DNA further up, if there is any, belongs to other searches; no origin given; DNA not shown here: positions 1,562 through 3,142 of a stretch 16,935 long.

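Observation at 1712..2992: Eib-type immunoglobulin-binding trimeric autotransporter carried as a prophage moron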

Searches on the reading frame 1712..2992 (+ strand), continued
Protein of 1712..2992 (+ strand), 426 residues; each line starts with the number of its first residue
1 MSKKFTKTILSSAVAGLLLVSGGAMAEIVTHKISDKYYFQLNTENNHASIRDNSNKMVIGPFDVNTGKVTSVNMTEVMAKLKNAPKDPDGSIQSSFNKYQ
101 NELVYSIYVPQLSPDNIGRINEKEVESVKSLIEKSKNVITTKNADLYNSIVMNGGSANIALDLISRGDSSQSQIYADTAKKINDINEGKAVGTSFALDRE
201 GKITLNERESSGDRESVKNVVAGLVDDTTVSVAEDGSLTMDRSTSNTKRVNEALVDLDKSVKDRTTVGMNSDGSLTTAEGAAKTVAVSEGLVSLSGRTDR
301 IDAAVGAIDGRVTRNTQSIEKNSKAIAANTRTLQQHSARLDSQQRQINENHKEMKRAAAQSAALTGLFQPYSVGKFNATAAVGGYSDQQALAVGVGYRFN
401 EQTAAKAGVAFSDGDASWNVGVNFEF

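Call 28: find_homologous_proteins(query=window:1712-2989:+, max_evalue=1e-20)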
Query window:1712-2989:+ (426 aa): 2174 proteins with E <= 1e-20 among 8000 candidates; the best 120 are listed.
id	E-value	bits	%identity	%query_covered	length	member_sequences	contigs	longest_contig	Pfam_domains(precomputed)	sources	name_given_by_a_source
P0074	8.2e-265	896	100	100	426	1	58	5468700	PF03895.22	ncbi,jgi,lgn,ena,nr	ncbi:YadA C-terminal domain-containing protein [Escherichia coli]|nr:YadA C-terminal domain-containi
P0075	2.2e-264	894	100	100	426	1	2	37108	PF03895.22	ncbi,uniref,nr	ncbi:YadA C-terminal domain-containing protein [Escherichia coli]|uniref:YadA C-terminal domain-cont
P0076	3.2e-262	887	99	100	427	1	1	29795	PF03895.22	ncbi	-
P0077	6.5e-259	876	100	98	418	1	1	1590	PF03895.22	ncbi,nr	ncbi:TPA: YadA-like family protein, partial [Escherichia coli]|nr:YadA-like family protein [Escheric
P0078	4.8e-257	870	100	98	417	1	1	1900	PF03895.22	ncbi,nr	ncbi:hypothetical protein D7D82_27235, partial [Escherichia coli]|nr:hypothetical protein [Escherich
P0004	2.6e-255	864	100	97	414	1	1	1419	PF03895.22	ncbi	ncbi:YadA-like family protein, partial [Escherichia coli]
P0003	2.2e-252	855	100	96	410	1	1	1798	PF03895.22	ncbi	ncbi:YadA C-terminal domain-containing protein, partial [Escherichia coli]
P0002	8.2e-245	830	100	93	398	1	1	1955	PF03895.22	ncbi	ncbi:YadA C-terminal domain-containing protein, partial [Escherichia coli]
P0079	5.6e-244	827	93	100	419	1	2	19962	PF03895.22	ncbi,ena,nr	ncbi:TPA: YadA-like family protein [Escherichia coli]|nr:YadA-like family protein [Escherichia coli]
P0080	7.6e-244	827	93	100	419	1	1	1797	PF03895.22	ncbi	ncbi:YadA-like family protein [Escherichia coli]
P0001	2.7e-209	713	100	81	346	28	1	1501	-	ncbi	ncbi:hypothetical protein, partial [Escherichia coli]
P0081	6.7e-190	649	75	100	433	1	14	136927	PF03895.22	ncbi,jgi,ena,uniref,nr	ncbi:TPA: YadA-like family protein [Escherichia coli]|uniref:YadA C-terminal domain-containing prote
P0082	6.6e-189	646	75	100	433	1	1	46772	PF03895.22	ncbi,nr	ncbi:YadA-like family protein [Escherichia coli]|nr:YadA-like family protein [Escherichia coli]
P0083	1.4e-188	645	75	100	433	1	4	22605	PF03895.22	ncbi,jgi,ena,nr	ncbi:TPA: YadA C-terminal domain-containing protein [Escherichia coli]|nr:YadA-like family protein [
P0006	2.5e-175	601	75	93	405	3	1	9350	PF03895.22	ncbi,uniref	ncbi:YadA C-terminal domain-containing protein, partial [Escherichia coli]|uniref:YadA C-terminal do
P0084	1.0e-163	563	69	100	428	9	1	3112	PF03895.22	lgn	-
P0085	1.9e-151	523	65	96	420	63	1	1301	PF03895.22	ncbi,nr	ncbi:TPA: hypothetical protein IBW21_005073, partial [Escherichia coli]|nr:hypothetical protein [Esc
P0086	3.2e-149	515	54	100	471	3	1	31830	PF03895.22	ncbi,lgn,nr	ncbi:YadA-like family protein [Escherichia coli]|nr:YadA-like family protein [Escherichia coli]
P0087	5.3e-143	495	62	100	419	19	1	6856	PF03895.22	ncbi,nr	ncbi:hypothetical protein ICG05_004894 [Escherichia coli]|nr:hypothetical protein [Escherichia coli]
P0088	2.1e-142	493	49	100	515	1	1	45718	PF03895.22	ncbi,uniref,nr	ncbi:YadA C-terminal domain-containing protein [Escherichia coli]|uniref:YadA C-terminal domain-cont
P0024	3.3e-142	492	63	100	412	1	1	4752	PF03895.22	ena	-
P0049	1.1e-135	471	60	100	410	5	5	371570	PF03895.22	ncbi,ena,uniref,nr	ncbi:TPA: YadA-like family protein [Escherichia coli]|uniref:YadA C-terminal domain-containing prote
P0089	1.0e-133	464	59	100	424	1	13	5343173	PF03895.22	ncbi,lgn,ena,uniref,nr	ncbi:YadA C-terminal domain-containing protein [Escherichia coli]|uniref:YadA C-terminal domain-cont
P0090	7.7e-133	461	60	100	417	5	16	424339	PF03895.22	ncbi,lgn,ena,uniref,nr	ncbi:YadA C-terminal domain-containing protein [Escherichia coli]|uniref:YadA C-terminal domain-cont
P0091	2.2e-132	460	59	100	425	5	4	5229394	PF03895.22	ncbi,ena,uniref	ncbi:TPA: YadA C-terminal domain-containing protein [Escherichia coli]|uniref:YadA-like family prote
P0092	1.6e-131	457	58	100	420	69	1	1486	PF03895.22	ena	-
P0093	6.8e-131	455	60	100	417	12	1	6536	PF03895.22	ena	-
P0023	4.2e-129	449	65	83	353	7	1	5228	PF03895.22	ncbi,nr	ncbi:yadA-like C-terminal region family protein [Escherichia coli 3-073-06_S1_C2]|nr:yadA-like C-ter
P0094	7.8e-129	448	58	100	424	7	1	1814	PF03895.22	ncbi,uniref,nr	ncbi:YadA C-terminal domain-containing protein [Escherichia coli]|uniref:YadA C-terminal domain-cont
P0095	7.0e-127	442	59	98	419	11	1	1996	PF03895.22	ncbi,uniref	ncbi:YadA C-terminal domain-containing protein, partial [Escherichia coli]|uniref:YadA C-terminal do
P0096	3.5e-126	439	59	99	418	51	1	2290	PF03895.22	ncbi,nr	ncbi:hypothetical protein ET812_005097, partial [Escherichia coli]|nr:hypothetical protein [Escheric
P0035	2.2e-125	437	58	100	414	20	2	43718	PF03895.22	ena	-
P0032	4.3e-125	436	58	100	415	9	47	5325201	PF03895.22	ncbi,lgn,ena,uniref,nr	ncbi:TPA: YadA-like family protein [Escherichia coli]|uniref:Putative immunoglobulin-binding protein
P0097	1.6e-124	434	57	100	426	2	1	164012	PF03895.22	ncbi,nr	ncbi:hypothetical protein EHJ72_000543 [Escherichia coli]|nr:hypothetical protein [Escherichia coli]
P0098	4.2e-124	433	53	100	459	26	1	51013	PF03895.22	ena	-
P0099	5.1e-121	422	56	98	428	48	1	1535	PF03895.22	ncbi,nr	ncbi:TPA: YadA-like family protein, partial [Escherichia coli]|nr:hypothetical protein [Escherichia 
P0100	7.3e-118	412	69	48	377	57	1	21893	PF03895.22,PF23991.2,PF19220.7,PF05531.18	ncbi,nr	ncbi:hypothetical protein G5G92_004980 [Escherichia coli]|nr:hypothetical protein [Escherichia coli]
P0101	3.7e-113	397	74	44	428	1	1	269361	PF03895.22,PF23991.2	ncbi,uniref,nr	ncbi:YadA C-terminal domain-containing protein [Escherichia coli]|uniref:YadA C-terminal domain-cont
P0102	4.0e-112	393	52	100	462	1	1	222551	PF03895.22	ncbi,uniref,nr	ncbi:hypothetical protein GLO37_05220 [Escherichia coli]|uniref:YadA C-terminal domain-containing pr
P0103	7.3e-111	389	53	97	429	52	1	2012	PF03895.22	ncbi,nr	ncbi:TPA: YadA-like family protein, partial [Escherichia coli]|nr:YadA-like family protein [Escheric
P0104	1.2e-110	388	49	100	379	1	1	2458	PF03895.22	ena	-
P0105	2.0e-110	388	53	100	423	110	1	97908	PF03895.22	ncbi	ncbi:TPA: YadA-like family protein [Escherichia coli]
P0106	6.1e-110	386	53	100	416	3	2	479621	PF03895.22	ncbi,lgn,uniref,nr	ncbi:YadA C-terminal domain-containing protein [Escherichia coli]|uniref:YadA C-terminal domain-cont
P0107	1.6e-108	381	53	100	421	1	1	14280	PF03895.22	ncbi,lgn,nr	ncbi:YadA-like family protein [Escherichia coli]|nr:YadA-like family protein [Escherichia coli]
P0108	3.8e-106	373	59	61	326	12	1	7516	PF03895.22,PF23991.2,PF05531.18,PF23831.2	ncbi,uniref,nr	ncbi:YadA-like family protein [Escherichia coli]|uniref:YadA-like family protein n=1 Tax=Escherichia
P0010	1.0e-101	359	49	100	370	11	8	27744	PF03895.22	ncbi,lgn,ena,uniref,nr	ncbi:TPA: hypothetical protein JLT53_004543 [Escherichia coli]|uniref:YadA C-terminal domain-contain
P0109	2.7e-101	358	54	59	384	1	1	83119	PF03895.22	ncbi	ncbi:hypothetical protein AT539_003471 [Escherichia coli]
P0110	2.9e-101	357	54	59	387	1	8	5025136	PF03895.22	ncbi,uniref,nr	ncbi:YadA C-terminal domain-containing protein [Escherichia coli]|uniref:YadA C-terminal domain-cont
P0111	3.4e-101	357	54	59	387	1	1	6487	PF03895.22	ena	-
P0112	8.9e-101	356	54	59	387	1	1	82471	PF03895.22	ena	-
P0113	7.2e-100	353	49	100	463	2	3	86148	PF03895.22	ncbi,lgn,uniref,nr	ncbi:hypothetical protein GLO35_17340 [Escherichia coli]|uniref:YadA C-terminal domain-containing pr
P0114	7.7e-100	353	60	75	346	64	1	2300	PF03895.22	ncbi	ncbi:TPA: YadA-like family protein, partial [Escherichia coli]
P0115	6.1e-96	340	66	42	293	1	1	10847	PF03895.22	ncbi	-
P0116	1.9e-95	338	51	100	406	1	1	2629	PF03895.22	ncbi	ncbi:YadA C-terminal domain-containing protein [Escherichia coli]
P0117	2.7e-95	338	50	100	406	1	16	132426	PF03895.22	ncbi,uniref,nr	ncbi:YadA-like family protein [Escherichia coli]|uniref:YadA C-terminal domain-containing protein n=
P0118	7.7e-95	336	88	42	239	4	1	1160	PF03895.22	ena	-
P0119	1.4e-94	335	48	100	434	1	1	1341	PF03895.22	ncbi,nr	ncbi:YadA-like family protein [Escherichia coli]|nr:YadA-like family protein [Escherichia coli]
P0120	2.3e-94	335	67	40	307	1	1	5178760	PF03895.22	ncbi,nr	ncbi:hypothetical protein BvCmsNSNP030_3844 [Escherichia coli]|nr:hypothetical protein BvCmsNSNP030_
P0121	2.4e-94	335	50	100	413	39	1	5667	PF03895.22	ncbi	ncbi:TPA: YadA C-terminal domain-containing protein [Escherichia coli]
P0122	3.0e-94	334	65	54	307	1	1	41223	PF03895.22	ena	-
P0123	6.1e-94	333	47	100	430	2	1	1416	PF03895.22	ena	-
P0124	6.5e-94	333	47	100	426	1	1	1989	PF03895.22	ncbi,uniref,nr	ncbi:YadA C-terminal domain-containing protein [Escherichia coli]|uniref:YadA C-terminal domain-cont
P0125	9.0e-94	333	65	54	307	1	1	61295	PF03895.22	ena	-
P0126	1.1e-93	332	48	100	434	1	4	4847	PF03895.22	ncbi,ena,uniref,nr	ncbi:YadA C-terminal domain-containing protein [Escherichia coli]|uniref:YadA C-terminal domain-cont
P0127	1.1e-93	332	47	100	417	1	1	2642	PF03895.22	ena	-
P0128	1.1e-93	332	49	100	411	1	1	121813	PF03895.22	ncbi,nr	ncbi:hypothetical protein E2110_14040 [Escherichia coli]|nr:hypothetical protein [Escherichia coli]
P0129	1.5e-93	332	48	100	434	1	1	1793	PF03895.22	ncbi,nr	ncbi:TPA: hypothetical protein JLN16_004858 [Escherichia coli]|nr:hypothetical protein [Escherichia 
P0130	1.8e-93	332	47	100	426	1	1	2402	PF03895.22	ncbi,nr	ncbi:TPA: YadA-like family protein [Escherichia coli]|nr:YadA-like family protein [Escherichia coli]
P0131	1.8e-93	332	48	100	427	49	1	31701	PF03895.22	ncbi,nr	ncbi:YadA C-terminal domain-containing protein [Escherichia coli]|nr:YadA C-terminal domain-containi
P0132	1.8e-93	332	48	100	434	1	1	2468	PF03895.22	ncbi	-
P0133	2.0e-93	332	50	100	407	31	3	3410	PF03895.22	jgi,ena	-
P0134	3.1e-93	331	93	38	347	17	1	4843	PF03895.22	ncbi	-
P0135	4.1e-93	331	79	48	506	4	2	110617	PF03895.22,PF05658.20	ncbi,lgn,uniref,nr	ncbi:TPA: YadA-like family protein [Escherichia coli]|uniref:YadA-like family protein n=1 Tax=Escher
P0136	4.3e-93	331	77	43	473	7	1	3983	PF03895.22,PF05658.20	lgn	-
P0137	5.5e-93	330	48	100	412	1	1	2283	PF03895.22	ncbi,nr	ncbi:YadA-like family protein [Escherichia coli]|nr:YadA-like family protein [Escherichia coli]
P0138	5.6e-93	330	48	100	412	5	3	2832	PF03895.22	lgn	-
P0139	9.1e-93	329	48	100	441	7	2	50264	PF03895.22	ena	-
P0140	9.5e-93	329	47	100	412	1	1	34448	PF03895.22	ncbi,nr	ncbi:hypothetical protein BA146_003385 [Escherichia coli]|nr:hypothetical protein [Escherichia coli]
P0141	1.3e-92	329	47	100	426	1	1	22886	PF03895.22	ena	-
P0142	1.4e-92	329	48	100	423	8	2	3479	PF03895.22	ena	-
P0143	1.4e-92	329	49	100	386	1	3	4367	PF03895.22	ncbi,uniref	ncbi:YadA C-terminal domain-containing protein [Escherichia coli]|uniref:YadA C-terminal domain-cont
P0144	1.4e-92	329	48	100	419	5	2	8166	PF03895.22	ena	-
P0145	1.4e-92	329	48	100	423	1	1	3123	PF03895.22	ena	-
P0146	1.4e-92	329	46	100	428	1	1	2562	PF03895.22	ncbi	-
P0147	1.5e-92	329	48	100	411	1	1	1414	PF03895.22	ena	-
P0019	1.6e-92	329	43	100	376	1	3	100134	PF03895.22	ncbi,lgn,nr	ncbi:YadA C-terminal domain-containing protein [Escherichia coli]|nr:hypothetical protein [Shigella 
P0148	1.7e-92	329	47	100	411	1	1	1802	PF03895.22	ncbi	ncbi:YadA C-terminal domain-containing protein [Escherichia coli]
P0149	2.5e-92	328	46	100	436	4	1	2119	PF03895.22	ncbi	ncbi:YadA-like family protein [Escherichia coli]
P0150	2.5e-92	328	48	100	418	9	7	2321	PF03895.22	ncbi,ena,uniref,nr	ncbi:YadA C-terminal domain-containing protein [Escherichia coli]|uniref:YadA C-terminal domain-cont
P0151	2.5e-92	328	59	68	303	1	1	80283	PF03895.22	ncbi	ncbi:YadA-like family protein [Escherichia coli]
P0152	2.9e-92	328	47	100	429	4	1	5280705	PF03895.22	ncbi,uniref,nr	ncbi:Immunoglobulin-binding protein from prophage P-EibD [Escherichia coli]|uniref:YadA C-terminal d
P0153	3.4e-92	328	78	48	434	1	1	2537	PF03895.22,PF05658.20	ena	-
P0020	4.1e-92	327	43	100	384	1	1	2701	PF03895.22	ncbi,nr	ncbi:TPA: hypothetical protein JW635_005337 [Escherichia coli]|nr:hypothetical protein [Escherichia 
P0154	4.2e-92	327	69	55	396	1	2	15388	PF03895.22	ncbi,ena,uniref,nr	ncbi:YadA C-terminal domain-containing protein [Escherichia coli]|uniref:YadA C-terminal domain-cont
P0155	4.6e-92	327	46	100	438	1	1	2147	PF03895.22,PF05658.20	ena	-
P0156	4.8e-92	327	49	100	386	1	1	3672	PF03895.22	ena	-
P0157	5.8e-92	327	46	100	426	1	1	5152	PF03895.22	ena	-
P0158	8.8e-92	326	79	48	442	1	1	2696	PF03895.22,PF05658.20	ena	-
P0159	9.9e-92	326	49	100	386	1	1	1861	PF03895.22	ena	-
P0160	1.1e-91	326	46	100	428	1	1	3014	PF03895.22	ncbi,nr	ncbi:YadA-like family protein [Escherichia coli]|nr:YadA-like family protein [Escherichia coli]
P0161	1.2e-91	326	49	100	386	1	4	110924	PF03895.22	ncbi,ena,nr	ncbi:TPA: YadA-like family protein [Escherichia coli]|nr:YadA-like family protein [Escherichia coli]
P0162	1.3e-91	326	49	100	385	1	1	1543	PF03895.22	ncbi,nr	ncbi:YadA-like family protein, partial [Escherichia coli]|nr:YadA-like family protein [Escherichia c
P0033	1.4e-91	326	42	100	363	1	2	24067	PF03895.22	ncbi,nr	ncbi:YadA-like family protein [Escherichia coli]|nr:YadA-like family protein [Escherichia coli] EHL5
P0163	1.4e-91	326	69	56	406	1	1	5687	PF03895.22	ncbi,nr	ncbi:hypothetical protein EYE55_25240, partial [Escherichia coli]|nr:hypothetical protein [Escherich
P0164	1.7e-91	325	49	100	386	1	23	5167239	PF03895.22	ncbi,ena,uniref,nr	ncbi:YadA C-terminal domain-containing protein [Escherichia coli]|uniref:YadA C-terminal domain-cont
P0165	1.8e-91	325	47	100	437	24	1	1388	PF03895.22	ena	-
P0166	1.9e-91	325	83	44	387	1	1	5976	PF03895.22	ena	-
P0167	1.9e-91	325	48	100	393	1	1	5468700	PF03895.22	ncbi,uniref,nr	ncbi:YadA C-terminal domain-containing protein [Escherichia coli]|uniref:YadA C-terminal domain-cont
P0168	2.0e-91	325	68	58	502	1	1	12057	PF03895.22,PF05658.20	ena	-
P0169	2.0e-91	325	47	100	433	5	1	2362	PF03895.22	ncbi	-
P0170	2.1e-91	325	49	100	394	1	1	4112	PF03895.22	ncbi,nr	ncbi:TPA: hypothetical protein H6U81_004948 [Escherichia coli]|nr:hypothetical protein [Escherichia 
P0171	2.1e-91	325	64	62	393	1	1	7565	PF03895.22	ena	-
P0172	2.2e-91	325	48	100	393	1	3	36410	PF03895.22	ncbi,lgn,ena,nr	ncbi:YadA-like family protein [Escherichia coli]|nr:YadA-like family protein [Escherichia coli] HEC2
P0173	2.3e-91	325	45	100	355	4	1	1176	PF03895.22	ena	-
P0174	2.4e-91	325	46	100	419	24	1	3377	PF03895.22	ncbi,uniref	ncbi:YadA C-terminal domain-containing protein [Escherichia coli]|uniref:YadA C-terminal domain-cont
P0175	2.7e-91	325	48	100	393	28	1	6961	PF03895.22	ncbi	ncbi:TPA: YadA C-terminal domain-containing protein [Escherichia coli]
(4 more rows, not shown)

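Call 42: search_protein_families(library=phrogs, proteins=[window:1712-2989:+], max_evalue=0.001)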
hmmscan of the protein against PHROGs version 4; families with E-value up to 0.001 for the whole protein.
window:1712-2989:+ (426 aa): 6 families
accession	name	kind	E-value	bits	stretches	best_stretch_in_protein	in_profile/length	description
phrog_9547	-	unknown function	9e-162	540.1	1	1-426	1-413/413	-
phrog_10464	-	unknown function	3.5e-69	234.9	1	263-424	338-492/492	-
phrog_8062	-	unknown function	2.4e-39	136.4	1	245-426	31-209/209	-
phrog_17426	-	tail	1.7e-12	48.3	1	158-426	236-492/492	adhesin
phrog_26246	-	tail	1.4e-10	41.9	1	266-426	177-329/329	tail protein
phrog_33417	-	unknown function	0.00037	21.4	1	1-33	1-33/161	-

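Call 43: predict_structure(alignment_id=A3)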
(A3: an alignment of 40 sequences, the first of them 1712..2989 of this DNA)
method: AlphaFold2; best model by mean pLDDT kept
length: 426 residues; sequences in the alignment: 40
mean_pLDDT: 70.7   pTM: 0.44
mean pLDDT of the five models: 70.7, 67.2, 66.0, 63.0, 62.6
residues with pLDDT >= 90: 70; 70-90: 171; 50-70: 134; < 50: 51
segments of 3 or more residues with pLDDT < 50: 1-26, 362-368, 415-426
pLDDT, mean of each block of 10 residues (from residue 1): 31 35 46 90 85 91 91 89 85 87 92 88 94 90 92 89 85 83 70 69 73 69 64 76 75 67 61 63 57 55 65 75 78 79 78 61 49 53 51 56 54 49 39
secondary structure, 60 per line:
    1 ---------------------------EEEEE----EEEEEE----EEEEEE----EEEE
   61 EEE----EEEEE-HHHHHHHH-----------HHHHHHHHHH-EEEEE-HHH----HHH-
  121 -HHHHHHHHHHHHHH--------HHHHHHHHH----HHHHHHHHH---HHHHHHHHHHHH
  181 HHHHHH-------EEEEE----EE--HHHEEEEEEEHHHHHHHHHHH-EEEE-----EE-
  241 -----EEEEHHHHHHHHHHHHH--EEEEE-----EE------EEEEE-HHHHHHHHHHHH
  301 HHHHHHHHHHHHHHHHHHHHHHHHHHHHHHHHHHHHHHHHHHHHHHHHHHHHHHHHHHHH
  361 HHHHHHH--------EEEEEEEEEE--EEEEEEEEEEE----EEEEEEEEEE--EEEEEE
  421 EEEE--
elements in order: E28-32 E37-42 E47-52 E57-63 E68-72 H74-81 H93-102 E104-108 H122-135 H144-152 H157-165 H169-186 E194-198 E210-216 H217-227 E229-232 E246-249 H250-262 E265-269 E283-287 H289-367 E376-385 E388-398 E403-412 E415-424
